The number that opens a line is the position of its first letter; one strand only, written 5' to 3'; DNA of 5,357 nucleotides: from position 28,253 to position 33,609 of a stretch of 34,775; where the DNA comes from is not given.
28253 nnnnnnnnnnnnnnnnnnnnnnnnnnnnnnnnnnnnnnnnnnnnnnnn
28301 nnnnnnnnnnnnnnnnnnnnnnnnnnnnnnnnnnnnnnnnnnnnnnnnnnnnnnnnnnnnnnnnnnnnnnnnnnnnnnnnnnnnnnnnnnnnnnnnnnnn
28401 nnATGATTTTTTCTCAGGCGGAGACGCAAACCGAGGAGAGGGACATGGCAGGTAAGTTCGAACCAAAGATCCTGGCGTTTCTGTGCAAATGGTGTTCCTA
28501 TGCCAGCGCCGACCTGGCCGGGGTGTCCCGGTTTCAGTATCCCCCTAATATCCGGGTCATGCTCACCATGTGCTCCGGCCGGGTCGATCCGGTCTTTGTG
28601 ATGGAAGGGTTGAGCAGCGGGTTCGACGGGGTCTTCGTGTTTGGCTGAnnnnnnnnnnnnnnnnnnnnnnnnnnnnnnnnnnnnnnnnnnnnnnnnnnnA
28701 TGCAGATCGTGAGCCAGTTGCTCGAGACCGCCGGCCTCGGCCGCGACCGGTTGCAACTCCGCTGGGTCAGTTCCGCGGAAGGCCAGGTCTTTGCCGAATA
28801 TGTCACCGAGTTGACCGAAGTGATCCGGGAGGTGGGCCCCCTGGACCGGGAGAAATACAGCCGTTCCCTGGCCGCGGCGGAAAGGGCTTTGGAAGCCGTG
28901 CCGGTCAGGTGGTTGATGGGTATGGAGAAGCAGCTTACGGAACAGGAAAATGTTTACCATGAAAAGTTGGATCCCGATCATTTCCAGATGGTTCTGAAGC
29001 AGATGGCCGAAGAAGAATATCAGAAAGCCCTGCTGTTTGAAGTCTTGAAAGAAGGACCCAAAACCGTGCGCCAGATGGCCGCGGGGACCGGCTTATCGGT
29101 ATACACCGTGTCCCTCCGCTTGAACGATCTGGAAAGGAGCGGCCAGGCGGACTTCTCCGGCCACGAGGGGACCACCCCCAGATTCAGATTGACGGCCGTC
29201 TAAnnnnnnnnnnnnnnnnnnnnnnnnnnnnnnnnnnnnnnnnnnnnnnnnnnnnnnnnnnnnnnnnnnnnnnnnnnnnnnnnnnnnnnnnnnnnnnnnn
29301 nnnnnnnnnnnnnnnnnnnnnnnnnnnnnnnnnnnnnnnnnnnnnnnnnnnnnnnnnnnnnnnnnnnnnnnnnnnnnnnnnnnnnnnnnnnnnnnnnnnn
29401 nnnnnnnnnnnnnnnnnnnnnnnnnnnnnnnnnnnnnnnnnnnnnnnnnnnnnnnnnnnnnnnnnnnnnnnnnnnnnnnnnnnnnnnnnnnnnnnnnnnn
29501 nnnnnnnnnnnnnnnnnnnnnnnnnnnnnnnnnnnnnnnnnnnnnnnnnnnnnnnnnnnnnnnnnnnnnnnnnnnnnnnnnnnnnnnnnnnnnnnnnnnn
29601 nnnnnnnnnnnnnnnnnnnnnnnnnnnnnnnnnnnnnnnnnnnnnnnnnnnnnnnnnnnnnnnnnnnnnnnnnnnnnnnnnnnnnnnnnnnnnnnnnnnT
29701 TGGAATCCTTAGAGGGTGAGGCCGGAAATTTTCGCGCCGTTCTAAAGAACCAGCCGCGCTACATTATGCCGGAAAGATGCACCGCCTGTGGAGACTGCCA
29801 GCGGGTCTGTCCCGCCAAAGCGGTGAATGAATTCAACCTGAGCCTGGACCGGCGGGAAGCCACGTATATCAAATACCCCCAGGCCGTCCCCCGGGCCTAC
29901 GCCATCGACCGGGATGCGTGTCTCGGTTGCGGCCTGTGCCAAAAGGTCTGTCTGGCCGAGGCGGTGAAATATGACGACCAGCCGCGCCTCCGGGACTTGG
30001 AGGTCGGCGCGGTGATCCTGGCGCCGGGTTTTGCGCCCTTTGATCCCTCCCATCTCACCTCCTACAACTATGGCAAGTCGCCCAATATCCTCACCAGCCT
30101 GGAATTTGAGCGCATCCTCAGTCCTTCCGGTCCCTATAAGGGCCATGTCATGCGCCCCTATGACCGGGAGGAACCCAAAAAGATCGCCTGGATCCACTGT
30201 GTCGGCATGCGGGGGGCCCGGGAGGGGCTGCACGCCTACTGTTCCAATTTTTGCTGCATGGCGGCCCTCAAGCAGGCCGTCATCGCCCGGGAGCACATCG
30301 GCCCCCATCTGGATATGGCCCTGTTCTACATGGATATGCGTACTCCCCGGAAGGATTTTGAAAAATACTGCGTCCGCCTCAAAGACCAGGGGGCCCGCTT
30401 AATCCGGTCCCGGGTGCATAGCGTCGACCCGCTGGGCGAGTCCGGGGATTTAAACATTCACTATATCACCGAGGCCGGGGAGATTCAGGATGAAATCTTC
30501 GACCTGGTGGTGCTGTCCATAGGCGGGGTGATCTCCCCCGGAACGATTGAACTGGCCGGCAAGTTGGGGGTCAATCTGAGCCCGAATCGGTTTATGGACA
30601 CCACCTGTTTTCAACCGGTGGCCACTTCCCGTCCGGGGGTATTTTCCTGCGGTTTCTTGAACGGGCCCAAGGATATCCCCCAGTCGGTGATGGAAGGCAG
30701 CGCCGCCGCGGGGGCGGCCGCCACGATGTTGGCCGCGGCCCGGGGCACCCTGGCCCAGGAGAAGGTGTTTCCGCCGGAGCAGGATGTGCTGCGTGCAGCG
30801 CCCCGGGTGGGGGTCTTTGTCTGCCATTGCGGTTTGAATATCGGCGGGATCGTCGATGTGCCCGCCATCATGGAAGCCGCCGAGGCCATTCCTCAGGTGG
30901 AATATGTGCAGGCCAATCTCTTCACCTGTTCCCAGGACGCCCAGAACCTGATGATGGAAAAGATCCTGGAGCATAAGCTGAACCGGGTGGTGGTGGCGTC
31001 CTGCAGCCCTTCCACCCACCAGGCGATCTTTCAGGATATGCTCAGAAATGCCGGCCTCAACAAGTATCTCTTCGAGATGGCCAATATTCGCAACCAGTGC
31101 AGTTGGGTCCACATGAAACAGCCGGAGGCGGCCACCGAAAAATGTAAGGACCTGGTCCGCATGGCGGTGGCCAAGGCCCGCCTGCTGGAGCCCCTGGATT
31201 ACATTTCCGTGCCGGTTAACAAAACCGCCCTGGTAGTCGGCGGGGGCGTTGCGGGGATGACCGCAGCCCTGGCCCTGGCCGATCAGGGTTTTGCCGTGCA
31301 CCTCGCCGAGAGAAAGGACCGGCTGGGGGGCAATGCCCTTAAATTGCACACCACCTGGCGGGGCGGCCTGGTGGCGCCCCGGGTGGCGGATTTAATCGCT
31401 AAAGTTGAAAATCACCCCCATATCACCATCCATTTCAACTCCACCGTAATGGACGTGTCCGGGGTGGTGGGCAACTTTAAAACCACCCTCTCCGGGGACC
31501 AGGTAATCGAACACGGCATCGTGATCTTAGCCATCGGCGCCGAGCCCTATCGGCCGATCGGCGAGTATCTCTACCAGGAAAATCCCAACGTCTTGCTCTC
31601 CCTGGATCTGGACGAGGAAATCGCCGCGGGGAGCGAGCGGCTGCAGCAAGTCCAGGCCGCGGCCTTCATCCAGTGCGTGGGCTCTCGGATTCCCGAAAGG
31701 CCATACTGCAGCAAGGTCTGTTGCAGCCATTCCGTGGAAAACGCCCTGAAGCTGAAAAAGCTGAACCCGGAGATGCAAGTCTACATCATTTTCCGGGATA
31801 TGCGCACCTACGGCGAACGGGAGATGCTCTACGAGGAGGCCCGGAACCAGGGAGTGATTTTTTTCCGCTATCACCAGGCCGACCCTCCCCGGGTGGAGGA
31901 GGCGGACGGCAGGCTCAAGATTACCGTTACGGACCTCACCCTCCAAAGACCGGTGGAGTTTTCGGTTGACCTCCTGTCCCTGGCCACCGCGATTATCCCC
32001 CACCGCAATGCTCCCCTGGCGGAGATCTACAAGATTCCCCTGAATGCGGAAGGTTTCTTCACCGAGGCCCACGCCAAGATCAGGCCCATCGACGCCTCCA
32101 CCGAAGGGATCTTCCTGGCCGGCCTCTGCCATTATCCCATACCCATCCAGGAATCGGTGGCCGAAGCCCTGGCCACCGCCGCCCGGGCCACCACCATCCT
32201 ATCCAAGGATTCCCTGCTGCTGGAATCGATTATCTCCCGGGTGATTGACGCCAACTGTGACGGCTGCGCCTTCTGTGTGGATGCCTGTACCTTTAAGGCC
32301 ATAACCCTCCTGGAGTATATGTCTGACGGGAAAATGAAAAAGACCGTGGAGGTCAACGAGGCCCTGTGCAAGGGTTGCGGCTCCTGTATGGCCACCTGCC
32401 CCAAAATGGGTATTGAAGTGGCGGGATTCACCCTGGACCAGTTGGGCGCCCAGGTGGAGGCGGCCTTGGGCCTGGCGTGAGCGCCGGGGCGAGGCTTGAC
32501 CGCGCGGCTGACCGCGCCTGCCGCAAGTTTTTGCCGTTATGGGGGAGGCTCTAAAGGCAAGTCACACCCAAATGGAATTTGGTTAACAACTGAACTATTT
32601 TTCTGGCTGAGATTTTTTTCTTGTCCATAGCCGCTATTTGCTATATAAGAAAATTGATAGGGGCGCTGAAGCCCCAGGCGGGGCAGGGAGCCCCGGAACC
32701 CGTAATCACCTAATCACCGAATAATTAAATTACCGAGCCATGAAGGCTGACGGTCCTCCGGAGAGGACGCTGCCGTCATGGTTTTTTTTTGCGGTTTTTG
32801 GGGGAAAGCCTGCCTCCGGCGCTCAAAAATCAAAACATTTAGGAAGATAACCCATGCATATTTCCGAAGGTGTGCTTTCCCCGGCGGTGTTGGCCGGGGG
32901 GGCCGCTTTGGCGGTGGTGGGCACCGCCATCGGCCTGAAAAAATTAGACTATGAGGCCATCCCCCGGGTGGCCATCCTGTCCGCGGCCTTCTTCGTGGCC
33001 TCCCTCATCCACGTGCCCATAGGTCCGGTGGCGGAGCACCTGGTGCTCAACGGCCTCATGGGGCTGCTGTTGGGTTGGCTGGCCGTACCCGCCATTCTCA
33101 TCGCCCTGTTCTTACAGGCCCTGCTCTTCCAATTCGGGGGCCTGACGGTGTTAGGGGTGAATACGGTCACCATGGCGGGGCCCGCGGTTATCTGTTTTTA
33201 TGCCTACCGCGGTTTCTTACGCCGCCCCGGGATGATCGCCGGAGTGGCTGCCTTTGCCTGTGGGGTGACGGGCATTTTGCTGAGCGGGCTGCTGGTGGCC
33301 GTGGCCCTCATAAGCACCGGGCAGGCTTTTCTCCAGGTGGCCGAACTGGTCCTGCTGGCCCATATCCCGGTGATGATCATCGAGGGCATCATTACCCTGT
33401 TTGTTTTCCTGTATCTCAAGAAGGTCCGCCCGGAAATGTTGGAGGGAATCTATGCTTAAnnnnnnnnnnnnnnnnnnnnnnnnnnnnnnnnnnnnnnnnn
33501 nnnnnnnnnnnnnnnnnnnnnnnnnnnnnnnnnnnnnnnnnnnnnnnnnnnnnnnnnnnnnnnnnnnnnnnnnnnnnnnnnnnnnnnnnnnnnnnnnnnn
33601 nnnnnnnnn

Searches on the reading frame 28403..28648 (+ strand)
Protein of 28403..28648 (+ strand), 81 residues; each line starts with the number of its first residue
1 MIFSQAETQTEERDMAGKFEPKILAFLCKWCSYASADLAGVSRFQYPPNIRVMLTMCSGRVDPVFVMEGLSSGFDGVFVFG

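Call 5: search_protein_families(library=pfam, proteins=[window:28403-28648:+], max_evalue=0.01)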
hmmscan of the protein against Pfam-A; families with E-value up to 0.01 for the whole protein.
window:28403-28648:+ (81 aa): 1 family
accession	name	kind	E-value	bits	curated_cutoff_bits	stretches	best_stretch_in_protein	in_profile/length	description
PF02662.21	FlpD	-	2.9e-24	85.9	22.3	1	23-81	1-59/123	Methyl-viologen-reducing hydrogenase, delta subunit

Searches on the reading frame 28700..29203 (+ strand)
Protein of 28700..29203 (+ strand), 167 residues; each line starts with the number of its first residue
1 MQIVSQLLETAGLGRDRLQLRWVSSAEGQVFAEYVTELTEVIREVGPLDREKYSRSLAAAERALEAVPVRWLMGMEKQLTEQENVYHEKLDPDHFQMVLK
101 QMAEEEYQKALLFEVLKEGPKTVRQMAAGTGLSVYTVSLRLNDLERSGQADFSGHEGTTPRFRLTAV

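Call 5: search_protein_families(library=pfam, proteins=[window:28700-29203:+], max_evalue=0.01)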
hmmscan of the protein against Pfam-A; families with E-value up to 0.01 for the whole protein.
window:28700-29203:+ (167 aa): 4 families
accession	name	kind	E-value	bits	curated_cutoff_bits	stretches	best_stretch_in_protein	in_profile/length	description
PF02662.21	FlpD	-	2.6e-07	31.1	22.3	1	1-46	78-123/123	Methyl-viologen-reducing hydrogenase, delta subunit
PF13412.12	HTH_24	-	0.00017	21.5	21.9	1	106-148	3-45/48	Winged helix-turn-helix DNA-binding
PF12802.13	MarR_2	-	0.00056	20.5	27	1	109-148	8-48/61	MarR family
PF01022.26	HTH_5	-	0.0044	17.3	22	0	116-148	11-43/47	Bacterial regulatory protein, arsR family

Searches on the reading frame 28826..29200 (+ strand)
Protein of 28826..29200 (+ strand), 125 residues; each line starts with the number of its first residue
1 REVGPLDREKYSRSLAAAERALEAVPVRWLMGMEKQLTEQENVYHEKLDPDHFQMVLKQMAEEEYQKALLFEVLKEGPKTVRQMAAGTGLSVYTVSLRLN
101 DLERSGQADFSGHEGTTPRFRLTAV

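Call 49: find_homologous_proteins(query=window:28826-29200:+, max_evalue=0.001)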
Query window:28826-29200:+ (125 aa): 141 proteins with E <= 0.001 among 179 candidates; the best 120 are listed.
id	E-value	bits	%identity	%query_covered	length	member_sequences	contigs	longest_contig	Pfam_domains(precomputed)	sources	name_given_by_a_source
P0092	1.2e-74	266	100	100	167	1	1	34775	PF02662.22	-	-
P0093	3.9e-57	209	77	99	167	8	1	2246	PF02662.22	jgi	-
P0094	7.7e-56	205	77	99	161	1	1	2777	PF02662.22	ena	-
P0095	1.0e-55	205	77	99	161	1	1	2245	PF02662.22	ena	-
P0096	1.9e-55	204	77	99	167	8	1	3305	PF02662.22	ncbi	-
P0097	1.1e-54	201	72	99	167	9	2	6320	PF02662.22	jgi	jgi:F420-non-reducing hydrogenase iron-sulfur subunit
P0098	7.6e-54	199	77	98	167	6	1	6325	PF02662.22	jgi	jgi:F420-non-reducing hydrogenase iron-sulfur subunit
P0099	9.2e-54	198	73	99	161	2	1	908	PF02662.22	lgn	-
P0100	1.7e-53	198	75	99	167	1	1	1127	PF02662.22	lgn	-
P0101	1.7e-53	198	70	100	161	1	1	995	PF02662.22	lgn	-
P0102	1.9e-52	194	72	99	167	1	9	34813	PF02662.22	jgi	jgi:F420-non-reducing hydrogenase iron-sulfur subunit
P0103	6.8e-52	192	72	98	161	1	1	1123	PF02662.22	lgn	-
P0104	9.6e-52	192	72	99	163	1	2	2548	-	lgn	-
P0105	2.0e-51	191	71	97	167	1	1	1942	PF02662.22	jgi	jgi:F420-non-reducing hydrogenase iron-sulfur subunit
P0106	2.1e-51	191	69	99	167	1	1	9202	PF02662.22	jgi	jgi:F420-non-reducing hydrogenase iron-sulfur subunit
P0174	2.3e-38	149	56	99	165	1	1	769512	PF02662.22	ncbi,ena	-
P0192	1.1e-36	143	52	99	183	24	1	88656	PF02662.22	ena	-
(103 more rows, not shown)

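Call 50: find_encoding_contigs(protein=P0174, flank=10000, max_places=1)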
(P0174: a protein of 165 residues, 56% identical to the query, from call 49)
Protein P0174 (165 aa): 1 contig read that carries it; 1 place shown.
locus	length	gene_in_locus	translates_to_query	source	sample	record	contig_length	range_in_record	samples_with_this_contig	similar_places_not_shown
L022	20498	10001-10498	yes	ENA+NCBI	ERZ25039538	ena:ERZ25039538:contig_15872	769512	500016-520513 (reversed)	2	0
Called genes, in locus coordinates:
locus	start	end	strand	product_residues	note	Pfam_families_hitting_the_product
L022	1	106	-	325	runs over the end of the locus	PF00586:AIRS, PF02769:AIRS_C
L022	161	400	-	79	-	PF02001:DUF134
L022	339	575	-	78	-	PF02001:DUF134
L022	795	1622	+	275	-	PF01048:PNP_UDP_1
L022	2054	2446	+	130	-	PF01042:Ribonuc_L-PSP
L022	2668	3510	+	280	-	PF00005:ABC_tran, PF13304:AAA_21 (faint)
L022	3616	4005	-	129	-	-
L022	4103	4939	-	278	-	PF02596:DUF169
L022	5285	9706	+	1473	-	PF14691:Fer4_20, PF07992:Pyr_redox_2, PF13450:NAD_binding_8, PF13738:Pyr_redox_3, PF07992:Pyr_redox_2, PF00037:Fer4, PF13187:Fer4_9, PF14697:Fer4_21, +20 more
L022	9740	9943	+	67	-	PF02662:FlpD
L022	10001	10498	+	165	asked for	PF02662:FlpD (weak)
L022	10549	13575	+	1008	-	PF07992:Pyr_redox_2, PF12831:FAD_oxidored (weak), PF00037:Fer4 (weak), PF12797:Fer4_2 (weak), PF12838:Fer4_7 (weak), PF12831:FAD_oxidored (weak), PF12838:Fer4_7 (weak), PF13187:Fer4_9 (weak), +14 more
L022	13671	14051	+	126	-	PF02662:FlpD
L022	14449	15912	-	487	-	PF00478:IMPDH, PF00571:CBS, PF01729:QRPTase_C (faint), PF03060:NMO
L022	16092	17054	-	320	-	PF02541:Ppx-GppA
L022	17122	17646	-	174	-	PF00156:Pribosyltran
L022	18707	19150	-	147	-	PF00072:Response_reg (weak)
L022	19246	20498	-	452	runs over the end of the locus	PF06245:DUF1015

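Call 51: find_encoding_contigs(protein=P0192, flank=10000, max_places=1)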
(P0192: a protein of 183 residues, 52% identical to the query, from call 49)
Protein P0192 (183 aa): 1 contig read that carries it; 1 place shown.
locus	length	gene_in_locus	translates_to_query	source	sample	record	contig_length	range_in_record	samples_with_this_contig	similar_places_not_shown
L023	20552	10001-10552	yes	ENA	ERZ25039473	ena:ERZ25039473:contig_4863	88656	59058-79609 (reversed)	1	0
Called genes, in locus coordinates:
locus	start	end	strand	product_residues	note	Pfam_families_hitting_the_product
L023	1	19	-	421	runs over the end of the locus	PF01656:CbiA, PF02374:ArsA_ATPase (weak), PF09140:MipZ, PF10609:ParA, PF13614:AAA_31, PF02579:Nitro_FeMo-Co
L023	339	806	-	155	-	PF02915:Rubrerythrin, PF07875:Coat_F (faint), PF09537:DUF2383 (faint)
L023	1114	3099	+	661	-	PF14691:Fer4_20, PF07992:Pyr_redox_2, PF13738:Pyr_redox_3 (faint), PF00070:Pyr_redox (faint), PF01266:DAO (weak), PF13450:NAD_binding_8 (weak)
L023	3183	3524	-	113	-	-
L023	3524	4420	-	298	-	PF07786:HGSNAT_cat (weak)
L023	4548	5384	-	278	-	PF02596:DUF169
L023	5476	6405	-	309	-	PF02129:Peptidase_S15, PF01738:DLH (weak), PF00561:Abhydrolase_1 (faint), PF12146:Hydrolase_4 (faint), PF12697:Abhydrolase_6 (weak), PF00326:Peptidase_S9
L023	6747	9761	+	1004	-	PF12831:FAD_oxidored (weak), PF13450:NAD_binding_8 (weak), PF07992:Pyr_redox_2, PF12831:FAD_oxidored (weak), PF00037:Fer4, PF12838:Fer4_7, PF13187:Fer4_9, PF14697:Fer4_21, +12 more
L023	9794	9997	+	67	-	PF02662:FlpD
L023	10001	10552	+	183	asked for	PF02662:FlpD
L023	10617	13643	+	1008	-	PF07992:Pyr_redox_2, PF12831:FAD_oxidored (weak), PF00037:Fer4 (weak), PF12838:Fer4_7 (weak), PF13187:Fer4_9 (weak), PF07992:Pyr_redox_2 (weak), PF12831:FAD_oxidored (weak), PF13237:Fer4_10 (weak), +15 more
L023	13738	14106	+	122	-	PF02662:FlpD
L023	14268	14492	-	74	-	-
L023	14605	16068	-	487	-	PF00478:IMPDH, PF00571:CBS, PF00977:His_biosynth (faint), PF03060:NMO, PF01070:FMN_dh (weak)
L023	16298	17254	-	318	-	PF02541:Ppx-GppA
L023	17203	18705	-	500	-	PF00478:IMPDH, PF00571:CBS, PF00977:His_biosynth (faint), PF03060:NMO, PF01070:FMN_dh (weak)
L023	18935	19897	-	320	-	PF02541:Ppx-GppA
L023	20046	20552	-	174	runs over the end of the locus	PF00156:Pribosyltran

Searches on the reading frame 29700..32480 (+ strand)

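Call 6: search_protein_families(library=ncbifam, proteins=[window:29700-32480:+], max_evalue=0.01)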
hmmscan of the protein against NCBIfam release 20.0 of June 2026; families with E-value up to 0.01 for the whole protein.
window:29700-32480:+ (926 aa): 134 families (the best 25 are shown)
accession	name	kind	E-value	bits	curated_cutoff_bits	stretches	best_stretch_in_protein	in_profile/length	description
NF040770.1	hetero_SS_HdrA2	exception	1.5e-240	800.5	1100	3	2-346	217-562/777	CoB-CoM heterodisulfide reductase HdrA2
NF041778.1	hetero_SS_HdrA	equivalog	5.5e-173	576.7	1400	3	2-354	224-580/771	ferredoxin:CoB-CoM heterodisulfide reductase subunit HdrA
NF041891.1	hdrA_Methbact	equivalog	3.1e-170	568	1300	3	5-343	218-555/762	ferredoxin:CoB-CoM heterodisulfide reductase subunit HdrA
NF042909.1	FMH_DH_FwdF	exception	1.6e-16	60.3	375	2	850-909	256-315/336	tungsten-dependent formylmethanofuran dehydrogenase subunit FwdF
NF009410.0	PRK12771.1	subfamily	3.9e-13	48.8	516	3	507-544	138-175/566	NAD(P)-binding protein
TIGR01971.1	NuoI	subfamily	1.1e-12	47.6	113.05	2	23-91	40-100/121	NADH-quinone oxidoreductase, chain I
TIGR02179.1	PorD_KorD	subfamily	3.1e-12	46.4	60.05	2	22-90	22-73/78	2-oxoacid:acceptor oxidoreductase, delta subunit, pyruvate/2-ketoisovalerate family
NF005503.0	PRK07118.1-2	equivalog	7.1e-12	45.2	252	2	15-94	157-234/292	RnfABCDGE type electron transport complex subunit B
NF058577.1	FdxA_fam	equivalog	1.2e-11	44.6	65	3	66-88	30-52/52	4Fe-4S ferredoxin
NF038196.1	ferrodoxin_EFR1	subfamily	2.5e-11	44.1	75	2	849-907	182-231/242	EFR1 family ferrodoxin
NF005504.0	PRK07118.1-3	equivalog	5.6e-10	39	437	2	852-907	141-190/293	Fe-S cluster domain-containing protein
TIGR02700.1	flavo_MJ0208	hypoth_equivalog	8.5e-10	38.3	251.35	1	847-906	144-195/234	dihydromethanopterin reductase (acceptor)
TIGR04105.1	FeFe_hydrog_B1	subfamily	2e-09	36.7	450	2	16-89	133-205/462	monomeric [FeFe] hydrogenase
TIGR03467.1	HpnE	equivalog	2.8e-09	36.8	283.05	1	511-578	2-58/430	hydroxysqualene dehydroxylase HpnE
TIGR02512.1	FeFe_hydrog_A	subfamily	4.1e-09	35.8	405.95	2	25-93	7-71/375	[FeFe] hydrogenase, group A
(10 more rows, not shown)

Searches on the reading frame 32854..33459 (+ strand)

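Call 32: search_protein_families(library=pfam, proteins=[window:32854-33459:+], max_evalue=0.0001)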
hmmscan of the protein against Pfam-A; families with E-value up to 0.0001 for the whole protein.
window:32854-33459:+ (201 aa): 1 family
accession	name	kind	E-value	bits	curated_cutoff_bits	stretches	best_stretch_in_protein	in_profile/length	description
PF01891.21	CbiM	-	3.2e-56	190.9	23.1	1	2-195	1-205/205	Cobalt uptake substrate-specific transmembrane region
